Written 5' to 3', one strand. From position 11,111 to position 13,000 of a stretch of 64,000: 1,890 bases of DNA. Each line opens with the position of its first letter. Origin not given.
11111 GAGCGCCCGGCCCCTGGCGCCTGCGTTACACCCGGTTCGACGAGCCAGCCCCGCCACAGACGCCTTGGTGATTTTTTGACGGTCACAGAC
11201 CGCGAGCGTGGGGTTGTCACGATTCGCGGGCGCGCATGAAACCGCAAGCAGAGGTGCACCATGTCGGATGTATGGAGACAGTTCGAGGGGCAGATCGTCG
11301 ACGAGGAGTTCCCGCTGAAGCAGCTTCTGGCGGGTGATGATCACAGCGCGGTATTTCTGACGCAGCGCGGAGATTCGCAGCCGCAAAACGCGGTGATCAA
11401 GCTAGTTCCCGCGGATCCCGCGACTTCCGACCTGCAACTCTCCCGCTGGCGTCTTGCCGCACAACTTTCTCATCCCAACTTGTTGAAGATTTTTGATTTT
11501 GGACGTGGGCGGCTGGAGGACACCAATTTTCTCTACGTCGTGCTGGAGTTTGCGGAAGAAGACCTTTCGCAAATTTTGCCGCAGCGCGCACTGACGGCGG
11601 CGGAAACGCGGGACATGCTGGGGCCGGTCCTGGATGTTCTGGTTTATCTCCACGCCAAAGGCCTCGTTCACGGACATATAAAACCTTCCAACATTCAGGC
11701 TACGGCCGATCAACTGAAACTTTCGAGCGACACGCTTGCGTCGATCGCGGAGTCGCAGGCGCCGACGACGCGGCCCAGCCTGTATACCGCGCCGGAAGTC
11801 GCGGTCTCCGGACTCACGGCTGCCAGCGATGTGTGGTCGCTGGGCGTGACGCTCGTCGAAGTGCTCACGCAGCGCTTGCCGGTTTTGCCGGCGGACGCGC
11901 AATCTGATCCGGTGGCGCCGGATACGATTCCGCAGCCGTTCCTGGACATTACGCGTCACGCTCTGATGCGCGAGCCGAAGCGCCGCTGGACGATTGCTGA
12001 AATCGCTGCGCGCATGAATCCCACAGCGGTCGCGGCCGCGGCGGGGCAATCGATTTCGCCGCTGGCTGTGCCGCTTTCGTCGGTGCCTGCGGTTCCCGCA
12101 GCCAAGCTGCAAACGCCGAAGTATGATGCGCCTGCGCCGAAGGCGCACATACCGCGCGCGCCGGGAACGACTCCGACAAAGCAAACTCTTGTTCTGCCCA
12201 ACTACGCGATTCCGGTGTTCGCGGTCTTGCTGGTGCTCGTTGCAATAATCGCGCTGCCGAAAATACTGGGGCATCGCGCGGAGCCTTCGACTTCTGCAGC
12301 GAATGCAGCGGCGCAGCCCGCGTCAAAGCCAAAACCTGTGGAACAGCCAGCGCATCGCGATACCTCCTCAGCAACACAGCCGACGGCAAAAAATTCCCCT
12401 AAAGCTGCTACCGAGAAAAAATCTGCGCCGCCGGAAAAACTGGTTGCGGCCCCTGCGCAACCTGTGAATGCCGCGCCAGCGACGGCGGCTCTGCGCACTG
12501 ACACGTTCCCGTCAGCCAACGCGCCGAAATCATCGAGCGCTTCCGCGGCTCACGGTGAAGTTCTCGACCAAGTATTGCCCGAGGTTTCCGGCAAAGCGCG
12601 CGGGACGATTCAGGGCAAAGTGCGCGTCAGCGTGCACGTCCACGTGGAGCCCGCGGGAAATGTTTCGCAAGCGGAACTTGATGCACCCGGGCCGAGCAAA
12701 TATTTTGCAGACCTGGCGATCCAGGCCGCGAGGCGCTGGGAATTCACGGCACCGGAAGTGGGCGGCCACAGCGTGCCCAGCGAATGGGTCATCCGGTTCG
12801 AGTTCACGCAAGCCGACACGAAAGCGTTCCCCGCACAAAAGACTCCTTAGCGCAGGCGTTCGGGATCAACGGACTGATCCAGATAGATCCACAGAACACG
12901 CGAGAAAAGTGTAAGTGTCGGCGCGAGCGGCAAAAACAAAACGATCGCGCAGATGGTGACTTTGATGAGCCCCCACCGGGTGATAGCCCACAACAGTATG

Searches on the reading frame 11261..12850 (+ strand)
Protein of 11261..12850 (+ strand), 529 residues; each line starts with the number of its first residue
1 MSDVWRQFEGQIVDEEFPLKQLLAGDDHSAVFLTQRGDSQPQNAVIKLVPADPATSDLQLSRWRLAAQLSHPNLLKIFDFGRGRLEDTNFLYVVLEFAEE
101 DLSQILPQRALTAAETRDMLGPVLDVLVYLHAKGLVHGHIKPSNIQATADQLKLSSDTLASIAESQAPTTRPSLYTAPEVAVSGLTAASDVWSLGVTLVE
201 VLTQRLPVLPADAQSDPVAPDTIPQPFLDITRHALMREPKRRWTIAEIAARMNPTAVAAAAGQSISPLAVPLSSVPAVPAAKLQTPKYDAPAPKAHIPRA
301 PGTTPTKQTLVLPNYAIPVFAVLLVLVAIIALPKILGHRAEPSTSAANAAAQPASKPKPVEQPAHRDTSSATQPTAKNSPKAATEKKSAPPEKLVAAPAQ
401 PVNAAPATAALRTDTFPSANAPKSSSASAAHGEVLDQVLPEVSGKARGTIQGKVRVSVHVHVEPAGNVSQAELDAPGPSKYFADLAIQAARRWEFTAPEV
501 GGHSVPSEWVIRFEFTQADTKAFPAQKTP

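Call 21: search_protein_families(library=pfam, proteins=[window:11261-12850:+], max_evalue=0.00001)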
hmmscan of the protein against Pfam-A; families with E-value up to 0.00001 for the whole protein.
window:11261-12850:+ (529 aa): 3 families
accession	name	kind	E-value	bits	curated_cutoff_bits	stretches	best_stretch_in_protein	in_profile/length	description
PF00069.31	Pkinase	-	6e-22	78.7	31.7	1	44-249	27-258/263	Protein kinase domain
PF07714.23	PK_Tyr_Ser-Thr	-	2.6e-13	50.3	23.1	1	36-204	23-200/258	Protein tyrosine and serine/threonine kinase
PF03544.19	TonB_C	-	2.9e-07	31.3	24.6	1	450-515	14-77/79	Gram-negative bacterial TonB protein C-terminal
